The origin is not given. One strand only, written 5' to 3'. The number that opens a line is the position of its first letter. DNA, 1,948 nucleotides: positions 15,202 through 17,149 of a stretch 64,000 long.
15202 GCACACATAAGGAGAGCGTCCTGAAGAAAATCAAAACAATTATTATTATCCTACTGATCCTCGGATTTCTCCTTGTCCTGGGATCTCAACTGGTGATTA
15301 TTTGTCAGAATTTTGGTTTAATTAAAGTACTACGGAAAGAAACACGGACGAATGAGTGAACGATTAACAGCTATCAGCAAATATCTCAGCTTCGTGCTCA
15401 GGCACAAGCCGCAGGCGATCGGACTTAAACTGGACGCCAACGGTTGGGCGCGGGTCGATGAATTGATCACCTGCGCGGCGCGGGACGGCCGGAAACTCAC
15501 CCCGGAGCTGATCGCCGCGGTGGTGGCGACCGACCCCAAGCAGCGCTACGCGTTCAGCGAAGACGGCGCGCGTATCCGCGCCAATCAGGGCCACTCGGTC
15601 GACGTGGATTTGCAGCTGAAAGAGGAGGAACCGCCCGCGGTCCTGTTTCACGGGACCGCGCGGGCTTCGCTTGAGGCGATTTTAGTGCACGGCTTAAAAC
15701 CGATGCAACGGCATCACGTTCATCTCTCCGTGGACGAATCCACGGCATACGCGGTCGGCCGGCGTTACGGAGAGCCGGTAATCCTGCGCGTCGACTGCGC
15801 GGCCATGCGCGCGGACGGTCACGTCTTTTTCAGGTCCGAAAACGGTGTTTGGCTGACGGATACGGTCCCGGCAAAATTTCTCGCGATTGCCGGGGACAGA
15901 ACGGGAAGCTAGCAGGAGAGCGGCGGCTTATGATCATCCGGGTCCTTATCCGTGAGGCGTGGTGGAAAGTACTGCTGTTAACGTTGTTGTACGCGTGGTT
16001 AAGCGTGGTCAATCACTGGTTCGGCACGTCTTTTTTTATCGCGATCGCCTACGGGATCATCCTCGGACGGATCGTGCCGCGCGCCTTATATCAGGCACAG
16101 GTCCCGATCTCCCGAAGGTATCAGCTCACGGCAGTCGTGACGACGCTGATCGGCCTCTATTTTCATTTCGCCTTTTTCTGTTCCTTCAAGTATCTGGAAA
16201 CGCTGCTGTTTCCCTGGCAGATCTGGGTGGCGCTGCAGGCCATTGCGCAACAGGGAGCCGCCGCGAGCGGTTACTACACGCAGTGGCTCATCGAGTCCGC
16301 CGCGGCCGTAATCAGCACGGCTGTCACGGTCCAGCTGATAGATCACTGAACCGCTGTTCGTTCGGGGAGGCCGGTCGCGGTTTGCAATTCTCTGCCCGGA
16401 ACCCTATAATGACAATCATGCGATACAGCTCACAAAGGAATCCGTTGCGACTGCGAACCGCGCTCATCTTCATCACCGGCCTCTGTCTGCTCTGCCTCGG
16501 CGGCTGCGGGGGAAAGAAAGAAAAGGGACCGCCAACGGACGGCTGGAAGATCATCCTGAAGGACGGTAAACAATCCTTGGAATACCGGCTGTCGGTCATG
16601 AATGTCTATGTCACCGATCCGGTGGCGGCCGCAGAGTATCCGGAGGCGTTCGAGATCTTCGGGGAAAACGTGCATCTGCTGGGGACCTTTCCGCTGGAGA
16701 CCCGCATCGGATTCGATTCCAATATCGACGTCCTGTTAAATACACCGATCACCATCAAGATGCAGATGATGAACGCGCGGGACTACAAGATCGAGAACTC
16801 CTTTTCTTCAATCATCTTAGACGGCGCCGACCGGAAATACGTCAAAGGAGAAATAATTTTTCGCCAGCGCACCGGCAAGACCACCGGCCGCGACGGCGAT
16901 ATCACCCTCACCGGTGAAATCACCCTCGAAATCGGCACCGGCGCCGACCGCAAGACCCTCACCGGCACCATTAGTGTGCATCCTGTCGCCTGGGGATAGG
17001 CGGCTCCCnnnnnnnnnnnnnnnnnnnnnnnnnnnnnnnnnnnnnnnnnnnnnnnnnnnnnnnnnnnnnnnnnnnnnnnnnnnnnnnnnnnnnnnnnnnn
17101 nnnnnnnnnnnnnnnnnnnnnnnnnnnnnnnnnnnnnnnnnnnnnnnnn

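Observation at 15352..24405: RNA-repair toolkit: Tpt1/KptA near an RtcB-archease operon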

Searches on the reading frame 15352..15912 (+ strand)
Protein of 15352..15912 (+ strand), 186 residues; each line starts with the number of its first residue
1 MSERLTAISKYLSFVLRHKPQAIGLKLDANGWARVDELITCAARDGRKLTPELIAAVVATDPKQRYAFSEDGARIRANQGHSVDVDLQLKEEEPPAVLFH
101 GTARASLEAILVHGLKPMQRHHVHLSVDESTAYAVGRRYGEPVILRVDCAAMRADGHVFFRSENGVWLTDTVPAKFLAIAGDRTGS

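Call 3: search_protein_families(library=pfam, proteins=[window:15352-15912:+])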
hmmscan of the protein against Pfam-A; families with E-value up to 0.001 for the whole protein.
window:15352-15912:+ (186 aa): 1 family
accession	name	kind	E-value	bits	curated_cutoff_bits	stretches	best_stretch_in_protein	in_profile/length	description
PF01885.22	PTS_2-RNA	-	1.1e-52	179.1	26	1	4-170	2-176/177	RNA 2'-phosphotransferase, Tpt1 / KptA family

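Call 7: search_protein_families(library=ncbifam, proteins=[window:15352-15912:+], max_evalue=0.01)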
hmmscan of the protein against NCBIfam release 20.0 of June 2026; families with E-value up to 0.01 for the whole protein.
window:15352-15912:+ (186 aa): 4 families
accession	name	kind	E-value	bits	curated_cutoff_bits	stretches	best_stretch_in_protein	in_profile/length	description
NF002014.0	PRK00819.1-4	equivalog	4.1e-78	261.4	239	1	3-179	4-180/182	RNA 2'-phosphotransferase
NF002013.0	PRK00819.1-2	equivalog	8e-60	201.5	231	1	5-178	7-179/183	RNA 2'-phosphotransferase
NF002012.0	PRK00819.1-1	equivalog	4.5e-55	186.3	233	1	5-177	9-182/184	RNA 2'-phosphotransferase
NF002015.0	PRK00819.1-5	equivalog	6.1e-37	127.2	279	1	4-180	33-207/210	RNA 2'-phosphotransferase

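Call 11: search_protein_families(library=padloc, proteins=[window:15352-15912:+], max_evalue=0.01)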
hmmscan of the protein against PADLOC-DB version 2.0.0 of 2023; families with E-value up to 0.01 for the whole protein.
window:15352-15912:+ (186 aa): 0 families

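Call 34: search_solved_structures(query=window:15352-15912:+, show_alignments=1)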
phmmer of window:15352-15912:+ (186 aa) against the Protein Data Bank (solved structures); distinct sequences matched with E-value up to 0.001: 13.
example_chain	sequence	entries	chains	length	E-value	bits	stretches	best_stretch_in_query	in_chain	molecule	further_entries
7kw8_A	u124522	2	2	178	7.5e-56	191.9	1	5-178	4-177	tRNA 2'-phosphotransferase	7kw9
9ld4_A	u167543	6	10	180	4.7e-33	117.6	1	6-179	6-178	Probable RNA 2'-phosphotransferase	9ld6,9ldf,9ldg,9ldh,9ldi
9ldc_A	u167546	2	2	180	3e-32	115.1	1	6-179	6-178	Probable RNA 2'-phosphotransferase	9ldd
9ld3_A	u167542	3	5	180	3.3e-32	114.9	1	6-179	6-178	Probable RNA 2'-phosphotransferase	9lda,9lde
6ede_A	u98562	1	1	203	1.1e-30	109.9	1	7-178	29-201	Probable RNA 2'-phosphotransferase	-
6e3a_A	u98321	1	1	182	1.2e-30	109.8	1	7-178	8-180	Probable RNA 2'-phosphotransferase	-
8tfi_A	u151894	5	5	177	1.6e-30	109.4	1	8-174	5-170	Probable RNA 2'-phosphotransferase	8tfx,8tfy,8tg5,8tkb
8tfz_A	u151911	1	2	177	1.5e-28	103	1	8-174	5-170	Probable RNA 2'-phosphotransferase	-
1wfx_A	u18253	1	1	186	5.8e-25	91.3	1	7-178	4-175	Probable RNA 2'-phosphotransferase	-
8tg3_A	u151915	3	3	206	6e-25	91.3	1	7-178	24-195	Probable RNA 2'-phosphotransferase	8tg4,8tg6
7yw3_A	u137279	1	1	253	6.3e-17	65.1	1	4-170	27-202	tRNA 2'-phosphotransferase 1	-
7yw4_A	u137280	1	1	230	1.1e-14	57.8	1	4-177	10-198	tRNA 2'-phosphotransferase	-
7yw2_A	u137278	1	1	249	1.2e-14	57.7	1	3-171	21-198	tRNA 2'-phosphotransferase 1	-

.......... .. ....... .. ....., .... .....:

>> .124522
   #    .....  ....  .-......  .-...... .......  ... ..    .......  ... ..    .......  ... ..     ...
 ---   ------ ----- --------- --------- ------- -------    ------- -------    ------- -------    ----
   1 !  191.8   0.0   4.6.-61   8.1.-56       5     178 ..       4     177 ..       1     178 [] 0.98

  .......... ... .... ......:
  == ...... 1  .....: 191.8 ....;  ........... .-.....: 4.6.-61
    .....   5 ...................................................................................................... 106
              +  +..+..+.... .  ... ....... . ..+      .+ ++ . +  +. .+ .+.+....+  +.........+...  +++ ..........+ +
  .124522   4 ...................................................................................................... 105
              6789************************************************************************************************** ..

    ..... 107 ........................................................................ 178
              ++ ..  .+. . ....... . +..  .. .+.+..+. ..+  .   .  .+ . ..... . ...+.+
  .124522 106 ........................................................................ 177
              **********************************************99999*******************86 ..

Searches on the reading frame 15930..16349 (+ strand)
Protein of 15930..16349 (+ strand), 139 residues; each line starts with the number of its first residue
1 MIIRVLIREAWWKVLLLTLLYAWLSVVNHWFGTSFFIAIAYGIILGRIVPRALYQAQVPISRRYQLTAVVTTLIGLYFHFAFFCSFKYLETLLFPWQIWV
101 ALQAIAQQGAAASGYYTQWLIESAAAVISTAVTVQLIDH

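Call 61: search_protein_families(library=ncbifam, proteins=[window:15930-16349:+], max_evalue=1)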
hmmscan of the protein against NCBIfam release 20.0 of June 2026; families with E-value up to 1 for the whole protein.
window:15930-16349:+ (139 aa): 1 family
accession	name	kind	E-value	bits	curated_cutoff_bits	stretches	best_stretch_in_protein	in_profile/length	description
NF006521.0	PRK08965.1-5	equivalog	0.85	9.1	141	1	7-92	12-90/180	Na+/H+ antiporter subunit E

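Call 62: search_protein_families(library=pfam, proteins=[window:15930-16349:+], max_evalue=1)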
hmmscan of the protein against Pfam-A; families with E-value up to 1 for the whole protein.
window:15930-16349:+ (139 aa): 0 families

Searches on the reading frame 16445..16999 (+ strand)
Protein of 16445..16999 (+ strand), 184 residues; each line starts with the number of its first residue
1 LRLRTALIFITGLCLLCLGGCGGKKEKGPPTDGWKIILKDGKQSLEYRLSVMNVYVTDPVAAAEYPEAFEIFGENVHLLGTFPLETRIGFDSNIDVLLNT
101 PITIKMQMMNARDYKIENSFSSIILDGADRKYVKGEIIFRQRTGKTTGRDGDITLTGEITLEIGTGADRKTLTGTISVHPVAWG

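Call 61: search_protein_families(library=ncbifam, proteins=[window:16445-16999:+], max_evalue=1)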
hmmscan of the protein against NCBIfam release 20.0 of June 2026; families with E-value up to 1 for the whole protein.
window:16445-16999:+ (184 aa): 1 family
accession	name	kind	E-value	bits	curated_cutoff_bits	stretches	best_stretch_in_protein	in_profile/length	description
NF058595.1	invert_tail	domain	0.13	12.6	37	1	4-31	55-82/113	lipo-invert putative C-terminal anchoring domain-containing protein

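Call 62: search_protein_families(library=pfam, proteins=[window:16445-16999:+], max_evalue=1)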
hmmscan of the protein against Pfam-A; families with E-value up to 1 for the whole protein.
window:16445-16999:+ (184 aa): 0 families
